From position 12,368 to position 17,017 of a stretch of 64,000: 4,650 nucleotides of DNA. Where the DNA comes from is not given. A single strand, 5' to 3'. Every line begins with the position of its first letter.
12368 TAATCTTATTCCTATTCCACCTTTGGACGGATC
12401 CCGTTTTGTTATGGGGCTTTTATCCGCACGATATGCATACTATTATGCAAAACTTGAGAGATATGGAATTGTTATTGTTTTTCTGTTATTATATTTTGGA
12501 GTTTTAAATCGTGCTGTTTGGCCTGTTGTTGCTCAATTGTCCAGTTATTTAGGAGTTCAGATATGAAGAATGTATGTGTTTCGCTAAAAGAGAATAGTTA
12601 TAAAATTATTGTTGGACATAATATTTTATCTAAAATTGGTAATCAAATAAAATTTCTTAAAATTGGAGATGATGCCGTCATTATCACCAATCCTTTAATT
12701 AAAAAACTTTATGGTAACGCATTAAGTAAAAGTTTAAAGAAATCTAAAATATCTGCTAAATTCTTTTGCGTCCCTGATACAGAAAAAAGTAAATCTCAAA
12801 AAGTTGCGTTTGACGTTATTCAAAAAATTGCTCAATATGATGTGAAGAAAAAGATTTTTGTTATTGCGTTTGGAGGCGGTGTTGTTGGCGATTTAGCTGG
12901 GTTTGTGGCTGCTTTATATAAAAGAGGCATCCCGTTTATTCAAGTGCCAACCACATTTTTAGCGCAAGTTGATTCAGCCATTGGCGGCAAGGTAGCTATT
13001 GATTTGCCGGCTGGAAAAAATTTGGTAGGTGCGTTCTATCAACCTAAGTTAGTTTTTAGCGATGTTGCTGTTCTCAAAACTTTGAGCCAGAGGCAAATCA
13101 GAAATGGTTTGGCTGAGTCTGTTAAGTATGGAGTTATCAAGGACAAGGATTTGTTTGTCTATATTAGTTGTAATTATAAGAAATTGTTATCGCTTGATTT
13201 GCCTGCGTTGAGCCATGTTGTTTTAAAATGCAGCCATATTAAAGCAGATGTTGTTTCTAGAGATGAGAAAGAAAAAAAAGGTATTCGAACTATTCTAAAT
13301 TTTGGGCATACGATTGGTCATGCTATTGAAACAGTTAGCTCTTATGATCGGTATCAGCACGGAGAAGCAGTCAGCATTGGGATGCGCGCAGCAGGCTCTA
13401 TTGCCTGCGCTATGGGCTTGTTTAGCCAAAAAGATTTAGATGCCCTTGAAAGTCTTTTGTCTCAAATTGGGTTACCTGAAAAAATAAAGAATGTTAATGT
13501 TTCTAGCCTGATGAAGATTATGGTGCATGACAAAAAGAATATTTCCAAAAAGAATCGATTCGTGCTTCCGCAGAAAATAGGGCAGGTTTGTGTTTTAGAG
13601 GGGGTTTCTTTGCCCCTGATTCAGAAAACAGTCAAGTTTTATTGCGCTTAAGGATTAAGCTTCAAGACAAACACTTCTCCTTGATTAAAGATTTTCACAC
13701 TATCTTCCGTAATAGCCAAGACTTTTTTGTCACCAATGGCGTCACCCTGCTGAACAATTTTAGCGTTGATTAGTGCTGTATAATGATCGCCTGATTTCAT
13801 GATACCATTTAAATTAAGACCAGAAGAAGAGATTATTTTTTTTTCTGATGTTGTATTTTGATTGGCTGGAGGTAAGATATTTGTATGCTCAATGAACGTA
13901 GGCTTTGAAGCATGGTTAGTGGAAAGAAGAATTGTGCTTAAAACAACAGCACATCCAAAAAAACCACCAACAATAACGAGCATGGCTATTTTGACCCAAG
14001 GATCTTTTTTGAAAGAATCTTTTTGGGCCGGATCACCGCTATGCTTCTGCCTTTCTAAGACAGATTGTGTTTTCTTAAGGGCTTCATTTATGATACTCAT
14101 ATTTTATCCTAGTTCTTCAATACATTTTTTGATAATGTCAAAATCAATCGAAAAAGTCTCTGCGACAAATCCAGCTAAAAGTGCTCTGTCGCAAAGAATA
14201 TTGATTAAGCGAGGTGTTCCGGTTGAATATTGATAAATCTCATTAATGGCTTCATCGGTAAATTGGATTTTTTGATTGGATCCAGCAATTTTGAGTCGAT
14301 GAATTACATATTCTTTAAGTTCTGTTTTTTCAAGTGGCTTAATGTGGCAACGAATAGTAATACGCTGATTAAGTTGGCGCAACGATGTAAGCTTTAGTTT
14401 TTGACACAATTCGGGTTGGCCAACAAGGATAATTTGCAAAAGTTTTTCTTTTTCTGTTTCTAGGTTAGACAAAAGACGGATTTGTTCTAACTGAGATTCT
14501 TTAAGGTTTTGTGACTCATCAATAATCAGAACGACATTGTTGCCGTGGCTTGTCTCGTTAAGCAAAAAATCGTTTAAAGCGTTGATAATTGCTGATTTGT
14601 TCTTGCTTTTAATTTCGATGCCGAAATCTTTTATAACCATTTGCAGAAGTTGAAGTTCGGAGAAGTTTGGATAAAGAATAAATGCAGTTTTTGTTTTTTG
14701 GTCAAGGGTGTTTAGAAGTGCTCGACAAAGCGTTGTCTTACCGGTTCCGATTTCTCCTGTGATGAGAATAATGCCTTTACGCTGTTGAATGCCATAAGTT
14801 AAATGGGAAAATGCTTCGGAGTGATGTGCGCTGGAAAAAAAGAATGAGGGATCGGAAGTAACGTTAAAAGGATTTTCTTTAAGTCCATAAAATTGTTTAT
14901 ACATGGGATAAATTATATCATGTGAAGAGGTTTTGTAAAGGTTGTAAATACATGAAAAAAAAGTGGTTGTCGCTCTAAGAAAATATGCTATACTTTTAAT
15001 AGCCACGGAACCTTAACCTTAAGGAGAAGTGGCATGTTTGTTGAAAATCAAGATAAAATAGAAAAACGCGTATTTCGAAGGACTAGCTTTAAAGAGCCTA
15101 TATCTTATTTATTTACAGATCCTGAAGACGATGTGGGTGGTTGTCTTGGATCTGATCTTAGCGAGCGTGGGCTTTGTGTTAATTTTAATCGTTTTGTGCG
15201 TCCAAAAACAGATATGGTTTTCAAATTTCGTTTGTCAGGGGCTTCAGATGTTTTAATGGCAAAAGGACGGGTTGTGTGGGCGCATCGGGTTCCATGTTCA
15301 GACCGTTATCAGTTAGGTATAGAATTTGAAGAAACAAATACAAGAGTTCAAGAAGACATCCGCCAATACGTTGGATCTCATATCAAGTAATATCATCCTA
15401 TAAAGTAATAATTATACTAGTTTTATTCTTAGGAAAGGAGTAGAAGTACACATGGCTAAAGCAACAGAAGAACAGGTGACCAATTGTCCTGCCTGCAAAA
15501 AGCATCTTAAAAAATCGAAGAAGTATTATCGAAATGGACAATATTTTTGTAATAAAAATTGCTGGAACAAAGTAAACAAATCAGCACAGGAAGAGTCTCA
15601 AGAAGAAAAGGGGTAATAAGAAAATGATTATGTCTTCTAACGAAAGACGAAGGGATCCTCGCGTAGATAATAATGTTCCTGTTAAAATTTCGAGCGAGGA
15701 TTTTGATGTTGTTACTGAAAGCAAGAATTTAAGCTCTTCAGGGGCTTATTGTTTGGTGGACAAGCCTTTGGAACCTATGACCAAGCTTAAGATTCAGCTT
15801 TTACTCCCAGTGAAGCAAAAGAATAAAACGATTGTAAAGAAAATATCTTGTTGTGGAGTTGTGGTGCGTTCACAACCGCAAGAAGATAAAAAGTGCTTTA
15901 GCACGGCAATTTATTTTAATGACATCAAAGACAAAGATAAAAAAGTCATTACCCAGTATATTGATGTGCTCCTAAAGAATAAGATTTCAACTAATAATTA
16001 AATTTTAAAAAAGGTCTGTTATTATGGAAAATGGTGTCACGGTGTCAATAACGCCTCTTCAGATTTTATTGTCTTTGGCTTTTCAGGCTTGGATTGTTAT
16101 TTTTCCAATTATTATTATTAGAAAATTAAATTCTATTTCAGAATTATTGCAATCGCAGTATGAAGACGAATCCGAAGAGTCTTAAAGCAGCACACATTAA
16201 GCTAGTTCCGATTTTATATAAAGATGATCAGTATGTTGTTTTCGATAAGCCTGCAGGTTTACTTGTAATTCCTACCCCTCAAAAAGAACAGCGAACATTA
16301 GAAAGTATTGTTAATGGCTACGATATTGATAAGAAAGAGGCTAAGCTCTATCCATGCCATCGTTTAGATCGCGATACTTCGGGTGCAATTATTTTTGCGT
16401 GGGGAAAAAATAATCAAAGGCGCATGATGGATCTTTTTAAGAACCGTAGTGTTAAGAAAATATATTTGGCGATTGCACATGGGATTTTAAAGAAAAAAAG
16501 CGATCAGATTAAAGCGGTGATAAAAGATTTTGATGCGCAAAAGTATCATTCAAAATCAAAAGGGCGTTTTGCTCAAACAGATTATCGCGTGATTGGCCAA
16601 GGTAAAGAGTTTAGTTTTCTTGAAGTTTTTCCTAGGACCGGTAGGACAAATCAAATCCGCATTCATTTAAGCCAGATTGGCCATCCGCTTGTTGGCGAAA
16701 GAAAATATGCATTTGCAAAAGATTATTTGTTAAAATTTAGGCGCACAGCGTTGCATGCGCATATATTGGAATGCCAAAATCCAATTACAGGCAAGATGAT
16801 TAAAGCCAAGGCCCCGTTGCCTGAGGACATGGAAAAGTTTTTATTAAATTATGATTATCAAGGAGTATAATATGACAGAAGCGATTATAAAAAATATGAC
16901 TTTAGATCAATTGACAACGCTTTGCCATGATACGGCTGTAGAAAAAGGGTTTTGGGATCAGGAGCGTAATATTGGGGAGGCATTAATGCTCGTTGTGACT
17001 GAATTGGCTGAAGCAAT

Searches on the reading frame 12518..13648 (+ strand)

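Call 27: search_protein_families(library=ncbifam, max_evalue=1e-10, proteins=[window:12518-13648:+])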
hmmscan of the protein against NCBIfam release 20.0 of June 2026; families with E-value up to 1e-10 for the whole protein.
window:12518-13648:+ (377 aa): 7 families
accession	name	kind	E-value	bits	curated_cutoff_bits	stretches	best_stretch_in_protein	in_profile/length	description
TIGR01357.1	aroB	equivalog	1.5e-109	366.4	305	1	28-361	1-332/344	3-dehydroquinate synthase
TIGR04425.1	P_lya_rel_AroB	hypoth_equivalog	6.5e-70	235.9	400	1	27-361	7-330/348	AroB-related putative sugar phosphate phospholyase (cyclizing)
NF004852.0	PRK06203.1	equivalog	1.6e-58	198.5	333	1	44-369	53-385/407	3-dehydroquinate synthase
NF010627.0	PRK14021.1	equivalog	1.7e-57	195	565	1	28-362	189-527/542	bifunctional shikimate kinase/3-dehydroquinate synthase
NF010556.0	PRK13951.1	equivalog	5.5e-45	154.1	560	1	24-361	161-481/492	bifunctional shikimate kinase AroK/3-dehydroquinate synthase AroB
NF002022.0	PRK00843.1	equivalog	2.3e-17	63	413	1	29-215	13-187/350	NAD(P)-dependent glycerol-1-phosphate dehydrogenase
NF006941.0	PRK09423.1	subfamily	6e-11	41.8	336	0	29-200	10-171/367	glycerol dehydrogenase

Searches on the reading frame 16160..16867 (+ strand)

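Call 27: search_protein_families(library=ncbifam, max_evalue=1e-10, proteins=[window:16160-16867:+])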
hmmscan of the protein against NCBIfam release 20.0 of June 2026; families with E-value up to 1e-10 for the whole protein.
window:16160-16867:+ (236 aa): 6 families
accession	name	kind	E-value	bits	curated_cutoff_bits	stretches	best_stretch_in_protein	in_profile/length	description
TIGR00005.1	rluA_subfam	subfamily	1.2e-54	185.7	192.7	1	14-229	72-295/298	RluA family pseudouridine synthase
NF008385.0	PRK11180.1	equivalog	8.2e-33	114.1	351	1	10-227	79-308/325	23S rRNA pseudouridine(1911/1915/1917) synthase RluD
NF008321.0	PRK11112.1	equivalog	5.7e-29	101.2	328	1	17-235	3-238/257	tRNA pseudouridine(65) synthase TruC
NF007543.0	PRK10158.1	equivalog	7e-26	91.2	286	1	17-219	15-216/219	bifunctional tRNA pseudouridine(32) synthase/23S rRNA pseudouridine(746) synthase RluA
NF008249.0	PRK11025.1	equivalog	1.7e-23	83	378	1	17-228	94-310/317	23S rRNA pseudouridine(955/2504/2580) synthase RluC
TIGR01621.1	RluA-like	hypoth_equivalog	5.6e-21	74.8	222.3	1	17-204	3-182/217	TIGR01621 family pseudouridine synthase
